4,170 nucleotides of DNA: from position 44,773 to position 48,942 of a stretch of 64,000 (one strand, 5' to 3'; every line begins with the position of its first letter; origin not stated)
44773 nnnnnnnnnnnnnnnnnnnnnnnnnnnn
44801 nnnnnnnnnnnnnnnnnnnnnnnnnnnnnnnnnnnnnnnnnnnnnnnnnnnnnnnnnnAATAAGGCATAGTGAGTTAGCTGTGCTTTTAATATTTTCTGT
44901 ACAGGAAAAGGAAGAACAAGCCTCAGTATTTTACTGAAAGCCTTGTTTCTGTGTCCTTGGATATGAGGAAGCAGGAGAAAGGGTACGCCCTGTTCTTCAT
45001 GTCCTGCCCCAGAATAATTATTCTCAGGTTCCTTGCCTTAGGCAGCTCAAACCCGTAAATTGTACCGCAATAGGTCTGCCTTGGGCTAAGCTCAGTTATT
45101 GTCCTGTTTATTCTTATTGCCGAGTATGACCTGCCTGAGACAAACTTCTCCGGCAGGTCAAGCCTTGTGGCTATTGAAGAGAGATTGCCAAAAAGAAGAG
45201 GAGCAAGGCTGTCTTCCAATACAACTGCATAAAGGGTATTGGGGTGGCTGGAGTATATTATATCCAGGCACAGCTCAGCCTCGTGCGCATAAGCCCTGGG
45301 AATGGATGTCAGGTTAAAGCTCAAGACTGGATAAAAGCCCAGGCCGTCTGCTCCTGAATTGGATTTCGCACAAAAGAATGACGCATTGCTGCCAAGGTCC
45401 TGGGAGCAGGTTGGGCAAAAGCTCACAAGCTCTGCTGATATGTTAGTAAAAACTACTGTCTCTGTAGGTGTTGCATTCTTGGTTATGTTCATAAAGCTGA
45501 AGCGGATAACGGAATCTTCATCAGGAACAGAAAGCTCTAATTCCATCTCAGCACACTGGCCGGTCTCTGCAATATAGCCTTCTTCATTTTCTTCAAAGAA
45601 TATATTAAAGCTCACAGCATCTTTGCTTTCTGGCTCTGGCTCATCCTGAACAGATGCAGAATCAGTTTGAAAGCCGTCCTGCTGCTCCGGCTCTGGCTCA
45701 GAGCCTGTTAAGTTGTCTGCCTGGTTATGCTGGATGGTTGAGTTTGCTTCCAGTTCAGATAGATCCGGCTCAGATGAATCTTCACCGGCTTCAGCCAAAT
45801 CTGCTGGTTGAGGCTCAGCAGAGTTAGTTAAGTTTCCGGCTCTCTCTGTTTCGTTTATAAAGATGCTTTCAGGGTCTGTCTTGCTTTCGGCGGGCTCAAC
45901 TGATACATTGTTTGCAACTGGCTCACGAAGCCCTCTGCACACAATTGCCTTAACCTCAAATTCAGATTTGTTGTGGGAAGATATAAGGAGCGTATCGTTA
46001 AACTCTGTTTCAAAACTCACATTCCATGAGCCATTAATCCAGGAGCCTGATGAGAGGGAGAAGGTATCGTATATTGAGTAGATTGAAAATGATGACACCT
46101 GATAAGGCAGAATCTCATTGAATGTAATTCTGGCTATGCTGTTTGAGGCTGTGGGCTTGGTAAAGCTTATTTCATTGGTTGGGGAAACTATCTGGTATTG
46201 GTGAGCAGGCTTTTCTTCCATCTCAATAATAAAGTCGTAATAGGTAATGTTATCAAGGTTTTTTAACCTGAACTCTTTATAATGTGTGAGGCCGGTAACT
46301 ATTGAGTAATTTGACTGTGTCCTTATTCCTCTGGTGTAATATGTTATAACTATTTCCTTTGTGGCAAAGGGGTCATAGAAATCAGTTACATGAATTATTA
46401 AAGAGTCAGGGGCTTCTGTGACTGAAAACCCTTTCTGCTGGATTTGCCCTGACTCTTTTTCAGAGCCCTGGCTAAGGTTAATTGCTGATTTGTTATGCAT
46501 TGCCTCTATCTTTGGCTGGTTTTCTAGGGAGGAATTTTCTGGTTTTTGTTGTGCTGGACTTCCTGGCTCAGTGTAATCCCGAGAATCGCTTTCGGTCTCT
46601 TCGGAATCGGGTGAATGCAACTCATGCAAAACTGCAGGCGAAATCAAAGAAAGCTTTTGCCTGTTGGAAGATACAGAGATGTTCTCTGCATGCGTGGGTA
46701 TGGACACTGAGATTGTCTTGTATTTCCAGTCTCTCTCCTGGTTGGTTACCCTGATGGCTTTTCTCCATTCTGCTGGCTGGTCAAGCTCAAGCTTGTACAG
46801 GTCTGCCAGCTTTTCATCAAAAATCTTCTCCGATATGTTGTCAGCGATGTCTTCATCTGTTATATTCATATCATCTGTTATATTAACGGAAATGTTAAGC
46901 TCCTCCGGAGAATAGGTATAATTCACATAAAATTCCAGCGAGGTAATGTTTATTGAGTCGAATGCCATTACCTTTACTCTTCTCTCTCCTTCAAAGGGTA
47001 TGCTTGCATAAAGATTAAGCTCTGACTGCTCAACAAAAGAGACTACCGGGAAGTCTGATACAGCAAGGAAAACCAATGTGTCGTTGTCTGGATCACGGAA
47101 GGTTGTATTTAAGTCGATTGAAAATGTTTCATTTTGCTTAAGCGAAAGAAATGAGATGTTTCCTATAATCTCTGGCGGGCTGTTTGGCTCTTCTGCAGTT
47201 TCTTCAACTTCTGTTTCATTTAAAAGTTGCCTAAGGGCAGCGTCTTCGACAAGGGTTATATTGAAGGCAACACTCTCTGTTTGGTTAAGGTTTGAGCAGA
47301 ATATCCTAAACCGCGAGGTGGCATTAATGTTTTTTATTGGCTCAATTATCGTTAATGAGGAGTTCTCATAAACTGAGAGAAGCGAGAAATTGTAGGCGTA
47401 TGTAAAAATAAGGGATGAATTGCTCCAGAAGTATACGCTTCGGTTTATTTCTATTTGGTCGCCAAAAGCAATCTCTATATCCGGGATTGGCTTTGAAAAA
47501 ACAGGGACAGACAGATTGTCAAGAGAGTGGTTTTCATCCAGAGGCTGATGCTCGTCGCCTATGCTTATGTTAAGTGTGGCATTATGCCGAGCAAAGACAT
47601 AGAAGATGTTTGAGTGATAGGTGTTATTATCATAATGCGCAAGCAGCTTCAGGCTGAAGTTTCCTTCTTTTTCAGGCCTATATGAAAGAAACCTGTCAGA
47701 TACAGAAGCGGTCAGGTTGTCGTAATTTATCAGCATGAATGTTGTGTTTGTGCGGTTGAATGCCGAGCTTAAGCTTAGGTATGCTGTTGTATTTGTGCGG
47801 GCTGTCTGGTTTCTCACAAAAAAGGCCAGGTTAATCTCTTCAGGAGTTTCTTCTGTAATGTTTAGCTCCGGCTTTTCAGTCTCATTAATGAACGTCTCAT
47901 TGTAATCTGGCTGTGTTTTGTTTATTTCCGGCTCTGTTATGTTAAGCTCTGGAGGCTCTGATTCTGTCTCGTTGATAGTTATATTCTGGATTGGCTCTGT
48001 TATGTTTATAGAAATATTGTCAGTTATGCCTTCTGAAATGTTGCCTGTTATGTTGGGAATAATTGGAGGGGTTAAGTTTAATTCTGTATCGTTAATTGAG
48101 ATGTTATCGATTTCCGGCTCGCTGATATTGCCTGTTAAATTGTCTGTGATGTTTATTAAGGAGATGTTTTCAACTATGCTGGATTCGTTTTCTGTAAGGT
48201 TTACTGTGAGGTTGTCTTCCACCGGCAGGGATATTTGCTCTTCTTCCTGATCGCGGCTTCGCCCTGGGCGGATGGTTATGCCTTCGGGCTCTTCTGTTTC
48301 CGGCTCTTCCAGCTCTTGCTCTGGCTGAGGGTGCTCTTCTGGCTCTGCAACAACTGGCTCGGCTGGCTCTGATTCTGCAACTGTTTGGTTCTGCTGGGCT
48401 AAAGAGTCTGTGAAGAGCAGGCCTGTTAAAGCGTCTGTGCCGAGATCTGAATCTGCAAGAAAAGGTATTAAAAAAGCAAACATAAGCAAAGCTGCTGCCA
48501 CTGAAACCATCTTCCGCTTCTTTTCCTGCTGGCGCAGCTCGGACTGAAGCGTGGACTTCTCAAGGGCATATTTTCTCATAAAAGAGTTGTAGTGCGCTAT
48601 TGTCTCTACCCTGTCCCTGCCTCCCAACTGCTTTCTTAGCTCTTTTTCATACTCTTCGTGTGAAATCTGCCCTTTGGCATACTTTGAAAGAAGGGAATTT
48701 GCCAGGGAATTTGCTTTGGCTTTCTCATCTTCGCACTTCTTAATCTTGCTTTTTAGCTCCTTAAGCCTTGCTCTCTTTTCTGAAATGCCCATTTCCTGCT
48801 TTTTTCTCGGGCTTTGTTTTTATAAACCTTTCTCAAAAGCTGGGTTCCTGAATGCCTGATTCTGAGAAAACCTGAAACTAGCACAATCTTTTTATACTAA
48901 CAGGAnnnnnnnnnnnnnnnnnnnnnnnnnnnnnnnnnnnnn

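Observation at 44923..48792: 1289-aa membrane-anchored surface protein with an extreme density of N-glycosylation sequons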

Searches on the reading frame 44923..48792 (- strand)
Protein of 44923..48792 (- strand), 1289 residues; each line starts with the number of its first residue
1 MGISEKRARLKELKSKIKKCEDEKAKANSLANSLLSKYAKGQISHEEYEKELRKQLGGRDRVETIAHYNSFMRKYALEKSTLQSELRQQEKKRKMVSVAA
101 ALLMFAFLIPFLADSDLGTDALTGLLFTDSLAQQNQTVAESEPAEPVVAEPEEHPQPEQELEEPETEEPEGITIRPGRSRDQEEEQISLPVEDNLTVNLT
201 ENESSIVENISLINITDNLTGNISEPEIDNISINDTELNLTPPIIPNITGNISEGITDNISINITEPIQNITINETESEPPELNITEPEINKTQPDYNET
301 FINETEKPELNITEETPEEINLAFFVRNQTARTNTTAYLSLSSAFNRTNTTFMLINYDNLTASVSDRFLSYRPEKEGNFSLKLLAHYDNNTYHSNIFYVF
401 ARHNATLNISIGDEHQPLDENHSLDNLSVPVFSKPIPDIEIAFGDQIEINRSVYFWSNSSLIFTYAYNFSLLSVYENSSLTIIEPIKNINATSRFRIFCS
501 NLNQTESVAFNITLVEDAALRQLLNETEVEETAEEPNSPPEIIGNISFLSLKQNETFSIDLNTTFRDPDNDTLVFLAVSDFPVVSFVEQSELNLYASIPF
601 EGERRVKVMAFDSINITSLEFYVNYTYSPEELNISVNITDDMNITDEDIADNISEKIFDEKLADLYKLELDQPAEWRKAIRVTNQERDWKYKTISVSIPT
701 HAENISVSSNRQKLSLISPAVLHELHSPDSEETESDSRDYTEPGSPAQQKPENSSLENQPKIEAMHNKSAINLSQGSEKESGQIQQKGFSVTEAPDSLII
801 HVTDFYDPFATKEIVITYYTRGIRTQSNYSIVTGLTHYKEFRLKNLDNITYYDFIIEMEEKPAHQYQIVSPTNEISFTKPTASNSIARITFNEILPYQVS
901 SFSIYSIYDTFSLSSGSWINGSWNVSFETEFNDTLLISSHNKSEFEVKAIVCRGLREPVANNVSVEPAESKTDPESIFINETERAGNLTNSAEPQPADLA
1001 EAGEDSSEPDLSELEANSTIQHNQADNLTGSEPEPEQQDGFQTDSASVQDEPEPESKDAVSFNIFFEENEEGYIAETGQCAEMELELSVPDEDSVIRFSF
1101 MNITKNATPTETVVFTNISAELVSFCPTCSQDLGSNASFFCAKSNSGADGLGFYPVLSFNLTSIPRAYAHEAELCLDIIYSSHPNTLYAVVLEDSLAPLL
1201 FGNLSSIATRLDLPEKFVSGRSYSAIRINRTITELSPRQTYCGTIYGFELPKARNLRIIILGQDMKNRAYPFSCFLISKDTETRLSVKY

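Call 7: search_protein_families(library=pfam, proteins=[window:44923-48792:-], max_evalue=0.01)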
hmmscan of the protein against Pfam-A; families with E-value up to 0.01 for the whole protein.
window:44923-48792:- (1289 aa): 0 families

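Call 9: find_homologous_proteins(query=window:44923-48792:-, max_evalue=0.001)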
Query window:44923-48792:- (1289 aa): 2 proteins with E <= 0.001 among 8000 candidates.
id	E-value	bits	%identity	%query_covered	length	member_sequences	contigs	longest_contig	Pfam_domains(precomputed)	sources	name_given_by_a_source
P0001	0.0e+0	2811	99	100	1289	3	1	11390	-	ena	-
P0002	0.0e+0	1501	57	100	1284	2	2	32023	-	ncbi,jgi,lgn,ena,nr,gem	ncbi:MAG TPA: hypothetical protein ENN46_02300 [Candidatus Woesearchaeota archaeon]|nr:hypothetical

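Call 22: find_encoding_contigs(protein=P0002, flank=10000, max_places=4)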
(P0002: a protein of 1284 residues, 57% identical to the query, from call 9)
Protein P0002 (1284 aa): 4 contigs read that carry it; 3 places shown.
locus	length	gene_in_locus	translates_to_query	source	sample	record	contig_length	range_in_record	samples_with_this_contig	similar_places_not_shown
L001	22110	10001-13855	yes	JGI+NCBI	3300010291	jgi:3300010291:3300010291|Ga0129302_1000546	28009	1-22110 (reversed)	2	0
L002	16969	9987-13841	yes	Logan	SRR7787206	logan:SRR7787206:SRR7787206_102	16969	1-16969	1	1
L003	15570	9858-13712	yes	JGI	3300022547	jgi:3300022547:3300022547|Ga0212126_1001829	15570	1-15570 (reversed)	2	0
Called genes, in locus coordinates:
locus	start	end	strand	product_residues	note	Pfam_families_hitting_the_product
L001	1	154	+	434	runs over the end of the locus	-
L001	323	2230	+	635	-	PF02518:HATPase_c, PF00204:DNA_gyraseB, PF01751:Toprim, PF00986:DNA_gyraseB_C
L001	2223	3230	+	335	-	PF00814:TsaD, PF22521:HypF_C_2 (weak)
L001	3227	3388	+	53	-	-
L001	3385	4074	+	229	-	PF00535:Glycos_transf_2, PF13641:Glyco_tranf_2_3 (weak)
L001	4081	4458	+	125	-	PF10066:DUF2304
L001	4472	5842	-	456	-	PF05048:NosD, PF13229:Beta_helix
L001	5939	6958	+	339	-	PF01594:AI-2E_transport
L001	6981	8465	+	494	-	PF02885:Glycos_trans_3N, PF00591:Glycos_transf_3, PF07831:PYNP_C (weak)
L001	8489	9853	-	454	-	PF02881:SRP54_N, PF00448:SRP54, PF01656:CbiA, PF02978:SRP_SPB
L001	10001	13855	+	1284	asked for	-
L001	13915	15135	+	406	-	PF22025:ThiI_fer, PF02926:THUMP (weak), PF02568:ThiI, PF06508:QueC (faint)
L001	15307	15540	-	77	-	-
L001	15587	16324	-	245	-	PF08713:DNA_alkylation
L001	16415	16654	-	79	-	PF18898:DUF5654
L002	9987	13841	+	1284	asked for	-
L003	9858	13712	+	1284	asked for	-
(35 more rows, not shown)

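Call 40: find_related_loci(query=A3, collection=genome_contigs, flank=10000)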
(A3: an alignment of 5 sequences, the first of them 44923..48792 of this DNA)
Query A3 (1289 aa) in genome_contigs; peptide patterns used: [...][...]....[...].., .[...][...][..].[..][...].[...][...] (x = any residue, [..] = any of these).
599 stretches matched a pattern (row limit reached: there are more); 4 encode a relative of the query (tblastn E <= 1e-3); 4 distinct loci.
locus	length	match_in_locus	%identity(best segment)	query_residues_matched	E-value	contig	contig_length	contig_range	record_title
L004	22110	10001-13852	57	1-1289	0e+0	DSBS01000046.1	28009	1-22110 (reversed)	MAG TPA_asm: Candidatus Woesearchaeota archaeon isolate SpSt-1178 Ga0129302_1000546, whole genome shotgun sequence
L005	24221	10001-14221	31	1-1289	4e-76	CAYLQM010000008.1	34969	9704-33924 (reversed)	MAG TPA_asm: uncultured Methanosarcinales archaeon isolate binchicken_co256_922 genome assembly, contig: NODE_1795_lengt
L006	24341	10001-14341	33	1-1289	5e-74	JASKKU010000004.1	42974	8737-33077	MAG: Candidatus Woesearchaeota archaeon isolate DJKA59_ANT-F21_bin.28 scaffold_144, whole genome shotgun sequence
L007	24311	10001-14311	31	1-1289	6e-82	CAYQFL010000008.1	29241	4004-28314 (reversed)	MAG TPA_asm: uncultured Methanosarcinales archaeon isolate binchicken_co256_894 genome assembly, contig: NODE_2615_lengt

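Call 66: search_solved_structures(query=A3, max_evalue=0.1)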
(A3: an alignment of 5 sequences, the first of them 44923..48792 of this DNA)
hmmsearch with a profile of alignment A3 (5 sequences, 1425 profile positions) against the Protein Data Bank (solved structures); distinct sequences matched with E-value up to 0.1: 0.

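Call 69: search_protein_families(library=ncbifam, proteins=[window:44923-48792:-], max_evalue=0.01)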
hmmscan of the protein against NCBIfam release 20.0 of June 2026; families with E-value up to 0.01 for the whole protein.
window:44923-48792:- (1289 aa): 0 families

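Call 70: find_related_loci(query=A3, collection=metagenome_contigs, flank=3000)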
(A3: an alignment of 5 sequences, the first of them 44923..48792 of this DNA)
Query A3 (1289 aa) in metagenome_contigs; peptide patterns used: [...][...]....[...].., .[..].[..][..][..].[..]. (x = any residue, [..] = any of these).
192 stretches matched a pattern; 5 encode a relative of the query (tblastn E <= 1e-3); 4 distinct loci.
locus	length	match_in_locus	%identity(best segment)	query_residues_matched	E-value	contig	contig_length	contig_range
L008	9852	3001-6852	57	1-1289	0e+0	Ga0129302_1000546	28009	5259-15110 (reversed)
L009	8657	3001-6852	57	1-1289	0e+0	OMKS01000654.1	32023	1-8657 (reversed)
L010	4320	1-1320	100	850-1289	0e+0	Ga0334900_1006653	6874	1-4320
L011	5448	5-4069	30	82-1289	8e-63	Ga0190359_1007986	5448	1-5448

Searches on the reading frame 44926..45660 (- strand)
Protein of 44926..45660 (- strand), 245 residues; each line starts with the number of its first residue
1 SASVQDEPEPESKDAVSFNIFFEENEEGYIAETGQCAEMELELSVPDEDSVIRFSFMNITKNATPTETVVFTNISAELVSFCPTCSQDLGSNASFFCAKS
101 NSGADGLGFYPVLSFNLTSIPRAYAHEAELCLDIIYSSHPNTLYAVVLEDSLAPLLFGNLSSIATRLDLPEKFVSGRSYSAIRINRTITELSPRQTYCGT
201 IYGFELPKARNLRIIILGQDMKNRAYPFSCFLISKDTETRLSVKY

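Call 17: search_protein_families(library=pfam, proteins=[window:44926-45660:-], max_evalue=10)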
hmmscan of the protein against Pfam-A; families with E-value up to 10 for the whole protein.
window:44926-45660:- (245 aa): 1 family
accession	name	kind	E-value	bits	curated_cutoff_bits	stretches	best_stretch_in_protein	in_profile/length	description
PF22795.1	DUF4796_N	-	0.054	13.8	27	1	77-89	17-29/29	DUF4796 N-terminal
